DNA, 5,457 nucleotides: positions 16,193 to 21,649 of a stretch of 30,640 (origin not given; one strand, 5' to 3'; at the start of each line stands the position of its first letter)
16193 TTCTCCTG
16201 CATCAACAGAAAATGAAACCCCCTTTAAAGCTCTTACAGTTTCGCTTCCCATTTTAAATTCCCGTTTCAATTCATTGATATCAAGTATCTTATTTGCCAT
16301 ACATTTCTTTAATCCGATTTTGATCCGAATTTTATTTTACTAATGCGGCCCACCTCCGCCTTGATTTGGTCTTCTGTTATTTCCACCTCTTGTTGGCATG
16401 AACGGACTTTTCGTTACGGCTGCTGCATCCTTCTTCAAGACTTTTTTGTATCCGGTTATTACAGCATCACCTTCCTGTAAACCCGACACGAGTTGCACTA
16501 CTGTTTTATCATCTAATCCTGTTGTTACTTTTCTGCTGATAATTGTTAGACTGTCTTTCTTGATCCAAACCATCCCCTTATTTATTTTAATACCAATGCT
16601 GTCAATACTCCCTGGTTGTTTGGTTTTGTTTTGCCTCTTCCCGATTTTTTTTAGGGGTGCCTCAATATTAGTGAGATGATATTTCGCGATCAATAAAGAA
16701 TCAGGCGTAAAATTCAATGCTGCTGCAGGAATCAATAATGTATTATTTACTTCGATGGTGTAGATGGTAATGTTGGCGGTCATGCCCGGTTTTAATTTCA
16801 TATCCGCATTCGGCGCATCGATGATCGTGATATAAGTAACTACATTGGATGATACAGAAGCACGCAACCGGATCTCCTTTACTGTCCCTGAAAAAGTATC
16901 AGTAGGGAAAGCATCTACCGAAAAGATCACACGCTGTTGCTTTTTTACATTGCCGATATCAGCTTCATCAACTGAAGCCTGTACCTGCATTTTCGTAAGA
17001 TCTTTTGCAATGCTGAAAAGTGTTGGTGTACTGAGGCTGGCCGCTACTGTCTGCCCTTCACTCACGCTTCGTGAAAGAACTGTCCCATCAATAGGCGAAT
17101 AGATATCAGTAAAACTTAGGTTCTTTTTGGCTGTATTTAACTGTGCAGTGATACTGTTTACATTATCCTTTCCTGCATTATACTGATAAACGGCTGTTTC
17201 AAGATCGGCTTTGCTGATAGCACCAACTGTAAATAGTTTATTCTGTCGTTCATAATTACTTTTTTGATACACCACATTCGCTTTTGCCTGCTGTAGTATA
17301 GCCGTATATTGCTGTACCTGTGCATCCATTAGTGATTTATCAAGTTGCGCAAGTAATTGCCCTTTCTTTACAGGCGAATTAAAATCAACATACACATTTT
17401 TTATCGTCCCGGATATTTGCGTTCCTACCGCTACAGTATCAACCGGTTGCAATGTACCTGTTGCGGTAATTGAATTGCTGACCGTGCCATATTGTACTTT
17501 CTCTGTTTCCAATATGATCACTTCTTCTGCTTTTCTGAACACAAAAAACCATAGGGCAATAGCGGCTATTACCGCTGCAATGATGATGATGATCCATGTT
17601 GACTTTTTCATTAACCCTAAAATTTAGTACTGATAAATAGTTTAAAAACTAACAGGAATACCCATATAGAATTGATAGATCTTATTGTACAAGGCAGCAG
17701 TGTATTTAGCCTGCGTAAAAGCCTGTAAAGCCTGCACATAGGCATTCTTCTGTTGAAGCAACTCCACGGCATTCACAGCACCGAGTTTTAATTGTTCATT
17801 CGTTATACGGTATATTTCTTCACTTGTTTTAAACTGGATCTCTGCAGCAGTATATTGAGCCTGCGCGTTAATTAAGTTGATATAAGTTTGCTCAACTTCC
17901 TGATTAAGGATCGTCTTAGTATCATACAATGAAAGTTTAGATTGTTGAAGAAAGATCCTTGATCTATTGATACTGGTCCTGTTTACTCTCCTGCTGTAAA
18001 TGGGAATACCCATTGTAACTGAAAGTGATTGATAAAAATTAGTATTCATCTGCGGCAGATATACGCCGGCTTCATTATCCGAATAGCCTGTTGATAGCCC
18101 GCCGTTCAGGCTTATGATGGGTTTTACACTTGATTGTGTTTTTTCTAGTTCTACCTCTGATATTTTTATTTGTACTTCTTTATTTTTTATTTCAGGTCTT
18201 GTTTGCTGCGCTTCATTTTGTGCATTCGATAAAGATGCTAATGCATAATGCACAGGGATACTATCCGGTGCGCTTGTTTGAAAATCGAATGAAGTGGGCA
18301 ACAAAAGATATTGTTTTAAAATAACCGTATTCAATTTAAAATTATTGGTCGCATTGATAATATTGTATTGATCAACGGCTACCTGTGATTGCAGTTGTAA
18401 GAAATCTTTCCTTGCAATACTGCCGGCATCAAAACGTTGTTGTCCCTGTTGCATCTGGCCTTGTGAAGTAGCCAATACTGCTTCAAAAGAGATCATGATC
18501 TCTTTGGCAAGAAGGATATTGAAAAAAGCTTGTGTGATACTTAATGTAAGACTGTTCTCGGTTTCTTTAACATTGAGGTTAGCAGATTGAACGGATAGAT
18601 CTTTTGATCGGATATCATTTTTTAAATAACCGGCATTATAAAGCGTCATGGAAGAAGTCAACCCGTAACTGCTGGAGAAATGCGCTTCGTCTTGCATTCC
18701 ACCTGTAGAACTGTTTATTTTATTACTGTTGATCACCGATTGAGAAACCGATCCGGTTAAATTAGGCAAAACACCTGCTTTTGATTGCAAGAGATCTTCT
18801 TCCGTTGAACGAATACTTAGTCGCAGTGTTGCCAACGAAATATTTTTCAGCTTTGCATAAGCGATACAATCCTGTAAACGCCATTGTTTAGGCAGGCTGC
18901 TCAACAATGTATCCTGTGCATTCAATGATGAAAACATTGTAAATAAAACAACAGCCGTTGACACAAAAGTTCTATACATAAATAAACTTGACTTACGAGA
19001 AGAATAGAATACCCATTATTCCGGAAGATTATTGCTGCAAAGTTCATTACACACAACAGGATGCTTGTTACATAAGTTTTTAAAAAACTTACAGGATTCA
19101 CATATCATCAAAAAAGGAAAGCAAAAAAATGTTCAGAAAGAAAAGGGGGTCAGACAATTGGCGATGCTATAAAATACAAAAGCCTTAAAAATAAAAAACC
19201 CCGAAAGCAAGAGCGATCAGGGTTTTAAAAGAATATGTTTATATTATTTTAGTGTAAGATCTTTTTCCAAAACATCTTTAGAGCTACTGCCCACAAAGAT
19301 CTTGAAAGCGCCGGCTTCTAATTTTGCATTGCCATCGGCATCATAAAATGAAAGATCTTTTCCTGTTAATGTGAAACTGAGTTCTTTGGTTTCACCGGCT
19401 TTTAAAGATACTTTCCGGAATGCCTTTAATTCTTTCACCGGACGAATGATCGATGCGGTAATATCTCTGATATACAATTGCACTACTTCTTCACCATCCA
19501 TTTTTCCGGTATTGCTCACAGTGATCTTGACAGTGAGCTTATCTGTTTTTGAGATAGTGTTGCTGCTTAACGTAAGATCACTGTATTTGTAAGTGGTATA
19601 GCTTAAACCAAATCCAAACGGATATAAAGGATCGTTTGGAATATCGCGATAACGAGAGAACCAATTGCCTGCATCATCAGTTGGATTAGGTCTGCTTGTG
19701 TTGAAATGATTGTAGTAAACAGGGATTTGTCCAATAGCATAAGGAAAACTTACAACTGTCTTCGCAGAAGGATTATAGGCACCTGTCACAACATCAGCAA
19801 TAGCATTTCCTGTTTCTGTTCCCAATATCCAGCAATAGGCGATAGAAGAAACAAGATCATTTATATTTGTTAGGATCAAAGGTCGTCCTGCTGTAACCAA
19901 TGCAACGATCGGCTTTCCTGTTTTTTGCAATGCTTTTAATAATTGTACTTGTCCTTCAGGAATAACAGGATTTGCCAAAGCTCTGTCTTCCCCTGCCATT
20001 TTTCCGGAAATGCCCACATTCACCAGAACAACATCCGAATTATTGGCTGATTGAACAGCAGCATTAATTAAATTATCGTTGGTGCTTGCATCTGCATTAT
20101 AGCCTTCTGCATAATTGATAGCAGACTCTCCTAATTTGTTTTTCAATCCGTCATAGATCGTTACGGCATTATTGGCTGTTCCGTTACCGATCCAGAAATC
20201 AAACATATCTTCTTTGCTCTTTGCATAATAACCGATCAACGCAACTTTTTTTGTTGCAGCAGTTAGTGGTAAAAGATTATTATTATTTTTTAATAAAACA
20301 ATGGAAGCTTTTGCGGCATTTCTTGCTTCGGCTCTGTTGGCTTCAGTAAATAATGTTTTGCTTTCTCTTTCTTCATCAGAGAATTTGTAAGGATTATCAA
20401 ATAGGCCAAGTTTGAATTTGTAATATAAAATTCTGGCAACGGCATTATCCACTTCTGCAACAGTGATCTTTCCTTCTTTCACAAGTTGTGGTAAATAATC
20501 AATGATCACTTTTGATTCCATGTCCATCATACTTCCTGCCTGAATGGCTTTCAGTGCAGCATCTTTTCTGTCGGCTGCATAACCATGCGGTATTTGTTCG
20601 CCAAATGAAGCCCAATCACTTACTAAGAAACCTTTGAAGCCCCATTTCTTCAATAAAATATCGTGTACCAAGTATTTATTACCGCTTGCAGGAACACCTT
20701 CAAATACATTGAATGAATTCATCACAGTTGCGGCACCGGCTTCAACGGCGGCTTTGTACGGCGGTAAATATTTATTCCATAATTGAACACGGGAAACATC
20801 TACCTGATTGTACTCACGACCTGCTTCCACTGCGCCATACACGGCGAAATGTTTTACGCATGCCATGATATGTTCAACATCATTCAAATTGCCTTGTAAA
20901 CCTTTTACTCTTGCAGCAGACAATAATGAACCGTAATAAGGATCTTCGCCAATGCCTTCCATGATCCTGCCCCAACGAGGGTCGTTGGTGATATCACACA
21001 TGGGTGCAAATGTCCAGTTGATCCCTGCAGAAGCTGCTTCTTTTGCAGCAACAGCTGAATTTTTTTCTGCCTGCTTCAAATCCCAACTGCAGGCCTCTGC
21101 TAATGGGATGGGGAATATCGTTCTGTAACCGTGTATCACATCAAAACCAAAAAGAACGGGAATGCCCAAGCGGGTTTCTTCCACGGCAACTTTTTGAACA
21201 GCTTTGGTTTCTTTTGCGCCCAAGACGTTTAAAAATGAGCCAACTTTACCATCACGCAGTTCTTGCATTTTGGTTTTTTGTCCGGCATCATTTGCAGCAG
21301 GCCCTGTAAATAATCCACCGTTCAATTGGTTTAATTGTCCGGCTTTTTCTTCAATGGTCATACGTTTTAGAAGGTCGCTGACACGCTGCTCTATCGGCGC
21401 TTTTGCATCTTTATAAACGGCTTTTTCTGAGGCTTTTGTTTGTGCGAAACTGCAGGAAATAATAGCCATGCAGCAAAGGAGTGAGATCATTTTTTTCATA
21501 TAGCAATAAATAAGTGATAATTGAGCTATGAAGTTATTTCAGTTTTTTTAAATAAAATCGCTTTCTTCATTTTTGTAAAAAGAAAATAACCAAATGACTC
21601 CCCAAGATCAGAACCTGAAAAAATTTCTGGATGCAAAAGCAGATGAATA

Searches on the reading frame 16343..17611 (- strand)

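Call 81: search_protein_families(library=pfam, proteins=[window:16343-17611:-], max_evalue=0.0001)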
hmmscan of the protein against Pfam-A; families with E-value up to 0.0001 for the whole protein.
window:16343-17611:- (423 aa): 3 families
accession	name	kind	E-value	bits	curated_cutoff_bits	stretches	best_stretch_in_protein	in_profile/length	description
PF16576.10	HlyD_D23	-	1.5e-23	83.7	30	1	44-279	2-214/214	Barrel-sandwich domain of CusB or HlyD membrane-fusion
PF13437.12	HlyD_3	-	2.1e-13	51.3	22.2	1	170-276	2-106/106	HlyD family secretion protein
PF13533.13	Biotin_lipoyl_2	-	2.7e-08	33.9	29.8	1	64-91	5-32/32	Biotin-lipoyl like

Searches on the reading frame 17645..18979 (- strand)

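Call 81: search_protein_families(library=pfam, proteins=[window:17645-18979:-], max_evalue=0.0001)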
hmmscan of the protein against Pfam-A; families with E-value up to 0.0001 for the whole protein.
window:17645-18979:- (445 aa): 1 family
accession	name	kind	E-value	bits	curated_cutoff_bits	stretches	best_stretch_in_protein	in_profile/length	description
PF02321.23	OEP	-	1.3e-48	165.7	22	2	35-224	1-185/187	Outer membrane efflux protein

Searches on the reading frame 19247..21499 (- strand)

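Call 81: search_protein_families(library=pfam, proteins=[window:19247-21499:-], max_evalue=0.0001)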
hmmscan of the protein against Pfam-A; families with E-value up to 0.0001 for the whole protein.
window:19247-21499:- (751 aa): 3 families
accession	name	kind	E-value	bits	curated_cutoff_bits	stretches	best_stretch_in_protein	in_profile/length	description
PF00933.27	Glyco_hydro_3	-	1.3e-67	229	27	1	48-358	1-314/316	Glycosyl hydrolase family 3 N terminal domain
PF01915.27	Glyco_hydro_3_C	-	1.3e-44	153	31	1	400-634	1-200/200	Glycosyl hydrolase family 3 C-terminal domain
PF14310.12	Fn3-like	-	3.2e-25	88.5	25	1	671-740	1-71/71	Fibronectin type III-like domain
